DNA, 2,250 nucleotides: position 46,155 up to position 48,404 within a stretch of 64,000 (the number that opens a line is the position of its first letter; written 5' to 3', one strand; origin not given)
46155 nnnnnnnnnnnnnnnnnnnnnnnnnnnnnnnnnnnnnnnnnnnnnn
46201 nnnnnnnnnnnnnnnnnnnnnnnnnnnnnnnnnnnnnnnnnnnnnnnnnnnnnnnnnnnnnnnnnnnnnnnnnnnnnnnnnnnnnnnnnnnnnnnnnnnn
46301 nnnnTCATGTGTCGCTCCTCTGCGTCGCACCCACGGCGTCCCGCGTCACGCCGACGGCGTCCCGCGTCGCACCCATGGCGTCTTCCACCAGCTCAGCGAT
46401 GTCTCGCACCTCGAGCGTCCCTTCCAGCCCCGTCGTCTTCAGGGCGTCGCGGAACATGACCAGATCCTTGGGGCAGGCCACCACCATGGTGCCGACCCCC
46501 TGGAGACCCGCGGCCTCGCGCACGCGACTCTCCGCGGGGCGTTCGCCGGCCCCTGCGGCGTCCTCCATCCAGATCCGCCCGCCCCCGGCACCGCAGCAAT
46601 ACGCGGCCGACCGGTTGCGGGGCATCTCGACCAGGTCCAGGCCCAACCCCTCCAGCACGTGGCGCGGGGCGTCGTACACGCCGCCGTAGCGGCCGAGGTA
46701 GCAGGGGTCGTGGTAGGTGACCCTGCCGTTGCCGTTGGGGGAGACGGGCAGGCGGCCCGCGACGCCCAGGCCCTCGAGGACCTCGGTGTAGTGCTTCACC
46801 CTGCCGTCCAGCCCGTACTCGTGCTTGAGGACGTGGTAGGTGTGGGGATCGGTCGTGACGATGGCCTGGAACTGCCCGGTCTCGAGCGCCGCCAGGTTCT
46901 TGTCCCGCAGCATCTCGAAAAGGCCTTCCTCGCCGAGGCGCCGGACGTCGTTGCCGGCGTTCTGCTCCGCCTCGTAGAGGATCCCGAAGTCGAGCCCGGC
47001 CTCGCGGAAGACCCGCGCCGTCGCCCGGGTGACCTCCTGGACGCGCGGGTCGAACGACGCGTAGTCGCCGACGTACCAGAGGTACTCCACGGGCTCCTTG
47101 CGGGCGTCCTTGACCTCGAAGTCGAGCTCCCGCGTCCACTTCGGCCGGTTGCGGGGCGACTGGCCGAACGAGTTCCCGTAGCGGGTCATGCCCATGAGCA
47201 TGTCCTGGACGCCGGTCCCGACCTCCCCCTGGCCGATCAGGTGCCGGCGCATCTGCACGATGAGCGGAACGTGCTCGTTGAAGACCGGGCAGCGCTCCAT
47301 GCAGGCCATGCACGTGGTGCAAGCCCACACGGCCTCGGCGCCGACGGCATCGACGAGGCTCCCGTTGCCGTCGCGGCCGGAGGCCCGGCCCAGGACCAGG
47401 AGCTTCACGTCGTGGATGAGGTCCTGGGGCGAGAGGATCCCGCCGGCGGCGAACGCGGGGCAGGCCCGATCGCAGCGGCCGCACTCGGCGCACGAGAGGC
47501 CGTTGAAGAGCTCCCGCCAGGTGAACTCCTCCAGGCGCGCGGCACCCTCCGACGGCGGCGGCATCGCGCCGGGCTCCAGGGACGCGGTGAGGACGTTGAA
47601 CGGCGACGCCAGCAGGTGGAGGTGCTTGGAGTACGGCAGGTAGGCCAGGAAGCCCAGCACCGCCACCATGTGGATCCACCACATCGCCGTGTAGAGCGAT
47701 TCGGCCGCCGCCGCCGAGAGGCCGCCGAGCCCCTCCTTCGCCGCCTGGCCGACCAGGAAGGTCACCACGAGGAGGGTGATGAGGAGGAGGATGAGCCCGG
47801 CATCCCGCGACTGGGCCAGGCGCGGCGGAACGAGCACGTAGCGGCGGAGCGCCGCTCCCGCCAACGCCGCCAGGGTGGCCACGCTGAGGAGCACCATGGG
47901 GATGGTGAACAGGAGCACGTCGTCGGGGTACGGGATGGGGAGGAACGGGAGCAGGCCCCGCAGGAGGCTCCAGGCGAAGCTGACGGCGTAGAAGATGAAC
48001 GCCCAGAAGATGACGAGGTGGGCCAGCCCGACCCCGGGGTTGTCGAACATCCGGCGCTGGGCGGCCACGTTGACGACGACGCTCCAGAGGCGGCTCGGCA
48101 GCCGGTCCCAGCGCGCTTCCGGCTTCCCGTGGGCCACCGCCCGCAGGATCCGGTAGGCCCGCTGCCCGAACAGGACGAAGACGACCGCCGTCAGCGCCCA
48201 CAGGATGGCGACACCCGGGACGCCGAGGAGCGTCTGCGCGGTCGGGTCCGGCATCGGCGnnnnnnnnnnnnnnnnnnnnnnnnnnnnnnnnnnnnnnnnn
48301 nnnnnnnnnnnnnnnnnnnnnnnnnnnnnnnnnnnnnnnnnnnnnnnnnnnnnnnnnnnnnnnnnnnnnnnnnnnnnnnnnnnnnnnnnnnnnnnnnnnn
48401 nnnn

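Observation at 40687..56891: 16-kb single-strand array joining a group-3 [NiFe]-hydrogenase, HdrABC/MvhD, EtfAB and two HdrD-like CCG proteins under a phosphorelay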

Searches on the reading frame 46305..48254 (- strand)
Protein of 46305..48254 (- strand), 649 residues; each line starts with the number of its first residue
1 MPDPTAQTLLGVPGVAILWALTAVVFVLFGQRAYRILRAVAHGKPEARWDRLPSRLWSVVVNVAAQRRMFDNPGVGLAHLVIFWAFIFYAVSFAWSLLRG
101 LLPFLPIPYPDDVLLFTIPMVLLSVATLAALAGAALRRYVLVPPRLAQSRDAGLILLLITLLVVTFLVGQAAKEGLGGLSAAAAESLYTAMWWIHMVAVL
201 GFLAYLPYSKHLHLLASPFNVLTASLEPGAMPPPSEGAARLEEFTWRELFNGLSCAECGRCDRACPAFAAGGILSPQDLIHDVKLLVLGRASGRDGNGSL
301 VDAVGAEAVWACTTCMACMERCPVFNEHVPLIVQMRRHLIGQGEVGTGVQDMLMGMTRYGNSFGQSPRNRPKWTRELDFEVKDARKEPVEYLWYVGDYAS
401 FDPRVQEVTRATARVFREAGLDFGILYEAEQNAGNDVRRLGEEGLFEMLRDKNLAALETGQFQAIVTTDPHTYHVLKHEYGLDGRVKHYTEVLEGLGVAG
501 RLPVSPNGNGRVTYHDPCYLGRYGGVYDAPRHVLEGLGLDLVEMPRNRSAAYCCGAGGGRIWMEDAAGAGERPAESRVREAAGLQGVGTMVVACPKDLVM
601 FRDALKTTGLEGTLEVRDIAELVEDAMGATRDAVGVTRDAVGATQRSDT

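Call 9: search_protein_families(library=pfam, proteins=[window:46305-48254:-])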
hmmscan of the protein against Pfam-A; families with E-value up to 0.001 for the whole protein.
window:46305-48254:- (649 aa): 5 families
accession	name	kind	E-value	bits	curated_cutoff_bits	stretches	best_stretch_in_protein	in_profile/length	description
PF02754.22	CCG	-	1.9e-18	66.8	20.6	1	512-596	1-79/85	Cysteine-rich domain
PF13237.11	Fer4_10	-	2.9e-10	40.3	25.5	1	253-323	7-53/53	4Fe-4S dicluster domain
PF13183.11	Fer4_8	-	5.4e-10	40.1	27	1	254-324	4-66/68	4Fe-4S dicluster domain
PF13187.11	Fer4_9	-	5.1e-09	36.4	27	1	255-323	2-48/52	4Fe-4S dicluster domain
PF12838.12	Fer4_7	-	0.00051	20.9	27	0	255-324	2-50/52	4Fe-4S dicluster domain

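Call 10: search_protein_families(library=ncbifam, proteins=[window:46305-48254:-], max_evalue=0.00001)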
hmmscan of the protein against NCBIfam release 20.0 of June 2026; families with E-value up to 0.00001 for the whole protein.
window:46305-48254:- (649 aa): 12 families
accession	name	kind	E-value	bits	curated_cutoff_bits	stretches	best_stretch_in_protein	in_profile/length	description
NF004898.0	PRK06259.1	equivalog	4.5e-27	94.8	385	1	254-626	135-487/488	fumarate reductase (CoM/CoB) subunit TfrB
NF045670.1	quin_L_LdhH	equivalog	8.1e-15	54.1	800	1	433-623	508-705/706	L-lactate dehydrogenase (quinone) large subunit LdhH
NF045724.1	ferredox_TmcB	equivalog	1.3e-14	53.6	735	1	488-566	291-369/430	electron transfer complex ferredoxin TmcB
NF045796.1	DsrK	equivalog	8.4e-13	47.7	400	1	479-597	292-412/453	sulfate reduction electron transfer complex DsrMKJOP subunit DsrK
NF045711.1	sulf_resp_HmcF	equivalog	8.8e-11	41.2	750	1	447-559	271-384/457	sulfate respiration complex iron-sulfur protein HmcF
NF038018.1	qmoC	equivalog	6.3e-09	35.7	300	1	19-214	159-351/360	quinone-interacting membrane-bound oxidoreductase complex subunit QmoC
NF009226.0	PRK12576.1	equivalog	7.2e-08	32.1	344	1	245-337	146-235/317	succinate dehydrogenase/fumarate reductase iron-sulfur subunit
TIGR00384.1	dhsB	subfamily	2.5e-07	30.4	88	1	254-324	141-210/222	succinate dehydrogenase and fumarate reductase iron-sulfur protein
NF045663.1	diclust_near_Sec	equivalog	2.8e-07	29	530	0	310-565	353-588/759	pyridine nucleotide-disulfide oxidoreductase/dicluster-binding protein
TIGR03290.1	CoB_CoM_SS_C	equivalog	6.5e-07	29.4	160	1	254-348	3-84/144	CoB--CoM heterodisulfide reductase subunit C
NF004616.0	PRK05950.1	subfamily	6.6e-07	28.7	228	1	249-340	143-234/238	succinate dehydrogenase iron-sulfur subunit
NF008434.0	PRK11274.1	equivalog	6.5e-06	25.3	333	0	509-558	302-348/409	glycolate oxidase subunit GlcF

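Call 13: find_homologous_proteins(query=window:46305-48254:-, max_evalue=1e-20)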
Query window:46305-48254:- (649 aa): 4608 proteins with E <= 1e-20 among 8000 candidates; the best 120 are listed.
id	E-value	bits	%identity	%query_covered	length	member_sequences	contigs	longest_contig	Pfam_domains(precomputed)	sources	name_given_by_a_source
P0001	0.0e+0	1386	92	100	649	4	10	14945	PF02754.22,PF13237.12,PF13183.12,PF13187.12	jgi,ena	jgi:Fe-S oxidoreductase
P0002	0.0e+0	1341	89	100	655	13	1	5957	PF02754.22,PF13237.12,PF13183.12,PF13187.12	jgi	jgi:Fe-S oxidoreductase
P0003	0.0e+0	1320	88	100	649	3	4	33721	PF02754.22,PF13237.12,PF13183.12,PF13187.12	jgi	jgi:Fe-S oxidoreductase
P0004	0.0e+0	1287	85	100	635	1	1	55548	PF02754.22,PF13237.12,PF13183.12,PF13187.12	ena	-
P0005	0.0e+0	1262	86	97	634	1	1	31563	PF02754.22,PF13237.12,PF13183.12,PF13187.12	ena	-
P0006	0.0e+0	1254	86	97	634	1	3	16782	PF02754.22,PF13237.12,PF13183.12,PF13187.12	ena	-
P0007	0.0e+0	1254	86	97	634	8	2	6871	PF02754.22,PF13237.12,PF13183.12,PF13187.12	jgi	jgi:Fe-S oxidoreductase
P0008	0.0e+0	1251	86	97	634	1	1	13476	PF02754.22,PF13237.12,PF13183.12,PF13187.12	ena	-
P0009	0.0e+0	1250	85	97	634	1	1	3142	PF02754.22,PF13237.12,PF13183.12,PF13187.12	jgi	jgi:Fe-S oxidoreductase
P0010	0.0e+0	1243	86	97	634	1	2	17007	PF02754.22,PF13237.12,PF13183.12,PF13187.12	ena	-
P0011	0.0e+0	1241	84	100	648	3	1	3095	PF12838.13,PF13534.12,PF02754.22,PF13237.12,PF13183.12,PF13187.12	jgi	jgi:Fe-S oxidoreductase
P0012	0.0e+0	1240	85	97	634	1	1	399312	PF13534.12,PF02754.22,PF13237.12,PF13183.12,PF13187.12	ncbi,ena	-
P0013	0.0e+0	1237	81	100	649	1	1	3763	PF02754.22,PF13237.12,PF13183.12,PF13187.12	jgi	jgi:Fe-S oxidoreductase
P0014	0.0e+0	1237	91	91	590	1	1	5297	PF02754.22,PF13237.12,PF13183.12,PF13187.12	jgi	jgi:Fe-S oxidoreductase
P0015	0.0e+0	1236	85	97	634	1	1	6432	PF02754.22,PF13237.12,PF13183.12,PF13187.12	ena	-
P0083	2.2e-261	887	62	97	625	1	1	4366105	PF02754.22,PF13237.12,PF13183.12,PF13187.12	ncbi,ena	-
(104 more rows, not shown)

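Call 14: find_encoding_contigs(protein=P0012, flank=10000, max_places=2)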
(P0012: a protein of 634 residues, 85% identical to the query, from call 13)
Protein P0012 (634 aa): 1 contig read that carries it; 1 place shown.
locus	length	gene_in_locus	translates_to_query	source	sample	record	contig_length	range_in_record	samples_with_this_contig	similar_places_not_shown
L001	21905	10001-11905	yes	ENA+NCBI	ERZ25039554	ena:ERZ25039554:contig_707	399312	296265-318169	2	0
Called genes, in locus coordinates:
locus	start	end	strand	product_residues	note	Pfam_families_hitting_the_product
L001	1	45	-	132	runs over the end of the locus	-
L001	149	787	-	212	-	-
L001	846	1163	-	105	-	-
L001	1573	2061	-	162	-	PF06445:GyrI-like, PF14526:Cass2 (weak)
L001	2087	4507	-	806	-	PF00931:NB-ARC (weak), PF13191:AAA_16, PF13401:AAA_22 (weak), PF25872:HTH_77 (weak)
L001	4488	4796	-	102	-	PF00211:Guanylate_cyc (weak)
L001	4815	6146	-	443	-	PF21836:DUF6895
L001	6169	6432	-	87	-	-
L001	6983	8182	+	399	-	PF13183:Fer4_8, PF13187:Fer4_9 (weak), PF13534:Fer4_17, PF02754:CCG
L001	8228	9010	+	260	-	PF01012:ETF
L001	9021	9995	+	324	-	PF01012:ETF, PF00766:ETF_alpha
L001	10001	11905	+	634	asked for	PF13183:Fer4_8, PF13187:Fer4_9, PF13237:Fer4_10, PF13534:Fer4_17 (faint), PF02754:CCG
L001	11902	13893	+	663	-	PF00890:FAD_binding_2 (weak), PF07992:Pyr_redox_2, PF12831:FAD_oxidored, PF13450:NAD_binding_8, PF12838:Fer4_7, PF13187:Fer4_9, PF13237:Fer4_10 (weak), PF00037:Fer4 (weak), +5 more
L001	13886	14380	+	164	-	PF02662:FlpD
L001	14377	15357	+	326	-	PF01058:Oxidored_q6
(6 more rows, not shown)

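Call 15: find_encoding_contigs(protein=P0083, flank=10000, max_places=2)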
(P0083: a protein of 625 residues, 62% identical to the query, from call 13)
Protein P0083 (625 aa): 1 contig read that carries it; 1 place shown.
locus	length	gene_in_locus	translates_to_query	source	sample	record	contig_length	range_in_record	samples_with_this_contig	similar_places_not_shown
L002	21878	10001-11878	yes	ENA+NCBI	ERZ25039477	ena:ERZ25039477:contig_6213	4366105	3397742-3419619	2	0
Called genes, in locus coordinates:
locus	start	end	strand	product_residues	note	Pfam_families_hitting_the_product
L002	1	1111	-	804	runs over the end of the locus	PF00246:Peptidase_M14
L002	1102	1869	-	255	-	PF01261:AP_endonuc_2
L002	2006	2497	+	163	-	PF01750:HycI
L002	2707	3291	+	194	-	PF13183:Fer4_8, PF13187:Fer4_9, PF13534:Fer4_17 (weak)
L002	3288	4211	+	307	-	PF02754:CCG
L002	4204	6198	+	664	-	PF00890:FAD_binding_2, PF01266:DAO (weak), PF07992:Pyr_redox_2, PF12831:FAD_oxidored, PF13450:NAD_binding_8, PF12838:Fer4_7, PF13187:Fer4_9, PF13237:Fer4_10, +7 more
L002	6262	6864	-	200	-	PF01261:AP_endonuc_2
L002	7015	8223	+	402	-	PF13183:Fer4_8, PF13187:Fer4_9, PF13237:Fer4_10 (weak), PF13534:Fer4_17, PF02754:CCG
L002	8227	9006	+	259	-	PF01012:ETF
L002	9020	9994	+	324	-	PF01012:ETF, PF00766:ETF_alpha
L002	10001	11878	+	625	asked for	PF13183:Fer4_8 (weak), PF13187:Fer4_9 (weak), PF13237:Fer4_10 (faint), PF02754:CCG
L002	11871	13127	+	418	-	PF00070:Pyr_redox (faint), PF00890:FAD_binding_2 (weak), PF07992:Pyr_redox_2 (weak), PF12831:FAD_oxidored, PF13450:NAD_binding_8 (weak)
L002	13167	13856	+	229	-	PF25160:LdpA_Fe-S-bd (faint), PF12838:Fer4_7, PF13484:Fer4_16 (faint), PF13187:Fer4_9, PF00037:Fer4 (weak), PF12797:Fer4_2 (faint), PF13237:Fer4_10 (weak), PF14697:Fer4_21, +2 more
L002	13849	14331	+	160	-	PF02662:FlpD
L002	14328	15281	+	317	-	PF01058:Oxidored_q6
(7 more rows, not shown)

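Call 18: find_related_loci(query=A1, collection=genome_contigs, flank=10000)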
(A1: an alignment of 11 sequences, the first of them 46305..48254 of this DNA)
Query A1 (649 aa) in genome_contigs; peptide patterns used: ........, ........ (x = any residue, [..] = any of these).
600 stretches matched a pattern (row limit reached: there are more); 600 encode a relative of the query (tblastn E <= 1e-3); the best 80 are kept; 80 distinct loci.
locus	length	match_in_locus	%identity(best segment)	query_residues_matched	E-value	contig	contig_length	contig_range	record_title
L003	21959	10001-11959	90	1-647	0e+0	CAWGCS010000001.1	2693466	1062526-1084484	MAG: uncultured Chloroflexia bacterium isolate MFD05942.bin.1.304 genome assembly, contig: contig_3988, whole genome sho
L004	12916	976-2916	57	1-626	0e+0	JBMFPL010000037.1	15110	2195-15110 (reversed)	MAG: Bryobacteraceae bacterium isolate KM4338-62 NODE_2226_length_15110_cov_4.010694, whole genome shotgun sequence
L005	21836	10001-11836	60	12-628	0e+0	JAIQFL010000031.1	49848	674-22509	MAG: Terriglobia bacterium isolate SRVP_16 SR-VP_26_10_2019_C_20cm_scaffold_1263, whole genome shotgun sequence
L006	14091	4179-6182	50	3-635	0e+0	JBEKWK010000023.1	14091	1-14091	MAG: FCB group bacterium isolate SPRUCE 626 SPRUCE_626_23, whole genome shotgun sequence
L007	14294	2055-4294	59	1-633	0e+0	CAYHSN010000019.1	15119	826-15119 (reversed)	MAG TPA_asm: uncultured Vicinamibacterales bacterium isolate ERP119705_co14_223 genome assembly, contig: NODE_4468_lengt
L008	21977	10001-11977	55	3-627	0e+0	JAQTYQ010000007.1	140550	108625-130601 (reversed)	MAG: Opitutaceae bacterium isolate STC_40 NODE_272_length_140550_cov_4.880411_Sandtown_C, whole genome shotgun sequence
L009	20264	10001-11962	49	16-628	0e+0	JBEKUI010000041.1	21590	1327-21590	MAG: Terriglobia bacterium isolate SPRUCE 578 SPRUCE_578_41, whole genome shotgun sequence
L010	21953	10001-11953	49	1-627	1e-177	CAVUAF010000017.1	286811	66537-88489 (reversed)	MAG: Terriglobia bacterium isolate MFD04408.bin.1.221 genome assembly, contig: contig_61617, whole genome shotgun sequen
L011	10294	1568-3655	50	3-627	0e+0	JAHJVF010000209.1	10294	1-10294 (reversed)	MAG: Bacteroidetes bacterium isolate OSL_B.mb.4 OSL_B.mb.4_k141_33547, whole genome shotgun sequence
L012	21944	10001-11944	43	15-627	2e-164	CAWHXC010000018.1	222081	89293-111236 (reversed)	MAG: uncultured Chloroflexia bacterium isolate MFD02979.bin.2.116 genome assembly, contig: contig_31479, whole genome sh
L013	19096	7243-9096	44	30-619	4e-161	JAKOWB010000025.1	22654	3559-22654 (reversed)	MAG: Pseudomonadota bacterium isolate JPNG_maxbin.086 k201_179020, whole genome shotgun sequence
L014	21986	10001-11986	43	12-634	1e-159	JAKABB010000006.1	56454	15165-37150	MAG: bacterium isolate WH2.bin132 NODE_767_length_56454_cov_2.873666, whole genome shotgun sequence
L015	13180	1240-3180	43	15-627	1e-158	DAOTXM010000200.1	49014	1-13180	MAG TPA_asm: Anaerolineales bacterium isolate H21_254 k133_1483261, whole genome shotgun sequence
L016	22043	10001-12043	42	24-628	7e-159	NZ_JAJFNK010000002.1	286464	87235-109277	Alicyclobacillus tolerans strain BL-1 NODE_2_length_286464_cov_69.164676, whole genome shotgun sequence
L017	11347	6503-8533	42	7-627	5e-158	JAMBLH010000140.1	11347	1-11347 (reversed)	MAG: Actinomycetes bacterium isolate H2.bin.33 k83_677755, whole genome shotgun sequence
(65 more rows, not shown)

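Call 41: search_solved_structures(query=window:46305-48254:-, max_evalue=0.001)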
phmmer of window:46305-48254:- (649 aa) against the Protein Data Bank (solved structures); distinct sequences matched with E-value up to 0.001: 2.
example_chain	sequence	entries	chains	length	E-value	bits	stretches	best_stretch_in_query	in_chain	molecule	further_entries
9ojn_A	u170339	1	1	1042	2.2e-64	221.2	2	298-629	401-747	Iron-sulfur-binding reductase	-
5odc_C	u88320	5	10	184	4.5e-05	25.2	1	254-368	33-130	Heterodisulfide reductase, subunit C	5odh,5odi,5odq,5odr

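Call 58: search_protein_families(library=pfam, proteins=[L016:5022-6089:+, L016:6086-6829:+, L016:3764-4957:+, L016:2721-3569:+], max_evalue=0.001)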
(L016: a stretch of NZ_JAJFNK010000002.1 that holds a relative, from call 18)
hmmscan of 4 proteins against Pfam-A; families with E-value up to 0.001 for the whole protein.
L016:5022-6089:+ (355 aa): 10 families
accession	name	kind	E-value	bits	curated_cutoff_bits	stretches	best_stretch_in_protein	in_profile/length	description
PF07992.20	Pyr_redox_2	-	5.2e-17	62.6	26.1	2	5-126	2-118/291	Pyridine nucleotide-disulphide oxidoreductase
PF12831.13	FAD_oxidored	-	1.3e-08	35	27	1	6-70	2-66/416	FAD dependent oxidoreductase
PF13738.12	Pyr_redox_3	-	1.6e-06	28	30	0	3-118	164-268/305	Pyridine nucleotide-disulphide oxidoreductase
PF13450.12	NAD_binding_8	-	3.4e-06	27.7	21.9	1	8-46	1-39/68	NAD(P)-binding Rossmann-like domain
PF00070.33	Pyr_redox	-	9.9e-06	26.4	22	1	6-39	2-35/82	Pyridine nucleotide-disulphide oxidoreductase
PF00890.30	FAD_binding_2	-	2.7e-05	24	20.4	1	6-46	2-42/414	FAD binding domain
PF01134.28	GIDA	-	6.8e-05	22.5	22.1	1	6-47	2-44/391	Glucose inhibited division protein A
PF01494.25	FAD_binding_3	-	0.00016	21.4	22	1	5-42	3-40/349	FAD binding domain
PF03486.20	HI0933_like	-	0.00017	21.6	50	0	5-39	2-36/244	HI0933-like protein Rossmann domain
PF01266.30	DAO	-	0.00061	19.9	27.9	0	6-44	2-41/353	FAD dependent oxidoreductase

L016:6086-6829:+ (247 aa): 0 families

L016:3764-4957:+ (397 aa): 1 family
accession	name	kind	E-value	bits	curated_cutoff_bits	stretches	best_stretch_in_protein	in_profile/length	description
PF02754.22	CCG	-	3.9e-12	46.5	20.6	1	214-312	1-84/85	Cysteine-rich domain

L016:2721-3569:+ (282 aa): 5 families
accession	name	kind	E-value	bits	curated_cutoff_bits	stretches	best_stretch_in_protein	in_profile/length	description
PF13183.11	Fer4_8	-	8.7e-09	36.2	27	1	86-145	3-66/68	4Fe-4S dicluster domain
PF13534.11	Fer4_17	-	2.1e-06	28.6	22.2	1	88-145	2-58/61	4Fe-4S dicluster domain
PF13187.11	Fer4_9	-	5.7e-06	26.7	27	1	88-146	2-50/52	4Fe-4S dicluster domain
PF13237.11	Fer4_10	-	3.1e-05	24.3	25.5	1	87-142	8-50/53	4Fe-4S dicluster domain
PF12838.12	Fer4_7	-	0.00051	20.9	27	0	88-144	2-49/52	4Fe-4S dicluster domain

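Call 86: predict_structure(alignment_id=A2)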
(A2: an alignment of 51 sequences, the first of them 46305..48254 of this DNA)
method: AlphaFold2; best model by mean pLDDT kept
length: 649 residues; sequences in the alignment: 51
mean_pLDDT: 82.2   pTM: 0.75
mean pLDDT of the five models: 82.2, 81.8, 80.2, 79.6, 79.2
residues with pLDDT >= 90: 258; 70-90: 284; 50-70: 63; < 50: 44
segments of 3 or more residues with pLDDT < 50: 519-521, 547-568, 632-649
pLDDT, mean of each block of 10 residues (from residue 1): 83 90 96 96 85 91 87 87 92 87 86 91 96 92 84 91 95 88 91 93 93 92 71 77 92 90 77 87 93 81 84 73 80 82 66 62 71 87 95 83 84 93 89 73 72 89 92 83 89 91 75 74 63 90 64 44 48 76 91 86 87 91 82 40 32
secondary structure, 60 per line:
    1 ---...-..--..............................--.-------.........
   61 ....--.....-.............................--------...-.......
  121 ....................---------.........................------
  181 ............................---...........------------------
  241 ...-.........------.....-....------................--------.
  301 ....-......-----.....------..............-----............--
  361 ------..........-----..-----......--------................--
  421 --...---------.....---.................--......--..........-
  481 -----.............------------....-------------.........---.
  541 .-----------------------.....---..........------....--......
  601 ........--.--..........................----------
elements in order: H14-41 H52-64 H67-71 H73-101 H114-140 H150-174 H181-208 H212-222 H246-253 H260-264 H266-269 H276-291 H300-304 H306-311 H317-321 H328-341 H347-358 H367-376 E389-394 H403-418 E423-425 H435-439 H443-459 E462-467 H470-479 E486-488 H489-498 E511-514 H528-536 H565-569 H573-582 E589-592 H595-608 E614-618 H619-639

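Call 89: fold_search(model_id=the predicted structure, library=pdb)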
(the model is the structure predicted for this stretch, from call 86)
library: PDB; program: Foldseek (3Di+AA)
matches with E <= 10: 212; with E <= 0.001: 2
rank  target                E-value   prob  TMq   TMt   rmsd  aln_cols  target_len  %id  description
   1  9ojn                  1.4e-28  1.00  0.81  0.71   7.0       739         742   26  Structure of Mycobacterium smegmatis EtfD (released 2025-05-21)
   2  8rwn_B                4.1e-04  1.00  0.29  0.62   6.5       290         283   21  CryoEM structure of the Hdr(ABC)2 subunits of the Elp-Hdr complex of Methanothermobacter marburgensis (released 2025-05-14)
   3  5xsd_B                6.7e-03  0.99  0.16  0.28  11.9       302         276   14  XylFII-LytSN complex mutant - D103A (released 2017-08-02)
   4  5ell_A                7.0e-03  1.00  0.20  0.42   8.4       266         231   14  Crystal structure of L-aspartate/glutamate-specific racemase from Escherichia coli (released 2015-11-18)
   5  5dte_A                7.0e-03  0.99  0.16  0.29  14.6       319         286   11  Crystal Structure of an ABC transporter periplasmic solute binding protein (IPR025997) from Actinobacillus succinogene (released 2015-10-07)
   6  2zsk_A                8.3e-03  1.00  0.19  0.39   8.9       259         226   14  Crystal structure of PH1733, an aspartate racemase homologue, from Pyrococcus horikoshii OT3 (released 2008-10-21)
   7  4y9t                  1.4e-02  0.99  0.16  0.26  10.4       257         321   13  CRYSTAL STRUCTURE OF AN ABC TRANSPORTER SOLUTE BINDING PROTEIN (IPR025997) FROM AGROBACTERIUM VITIS S4 (Avi_5305, TARGET (released 2015-03-11)
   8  5xss_A                1.5e-02  0.99  0.17  0.32  12.3       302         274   10  XylFII molecule (released 2017-08-02)
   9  3s81_B                1.7e-02  0.99  0.18  0.37   9.6       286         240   10  Crystal Structure of Putative Aspartate Racemase from Salmonella Typhimurium (released 2011-06-15)
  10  3rot_B                1.7e-02  0.98  0.17  0.31  13.0       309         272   14  Crystal structure of ABC sugar transporter (periplasmic sugar binding protein) from Legionella pneumophila (released 2011-05-18)
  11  5xsj_X                2.4e-02  0.98  0.16  0.31  12.2       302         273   11  XylFII-LytSN complex (released 2017-08-02)
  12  9jwl_A                2.4e-02  0.98  0.17  0.30  12.7       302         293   10  De novo designed D-allose binding protein based on 1rpj (released 2025-10-15)
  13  5hsg                  2.5e-02  0.97  0.15  0.28  12.6       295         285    9  Crystal structure of an ABC transporter Solute Binding Protein from Klebsiella pneumoniae (KPN_01730, target EFI-511059) (released 2016-03-02)
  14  1drj                  2.9e-02  0.96  0.17  0.32  13.2       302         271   10  PROBING PROTEIN-PROTEIN INTERACTIONS: THE RIBOSE-BINDING PROTEIN IN BACTERIAL TRANSPORT AND CHEMOTAXIS (released 1995-01-26)
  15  5dte_B                3.0e-02  0.97  0.16  0.30  13.0       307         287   12  Crystal Structure of an ABC transporter periplasmic solute binding protein (IPR025997) from Actinobacillus succinogene (released 2015-10-07)
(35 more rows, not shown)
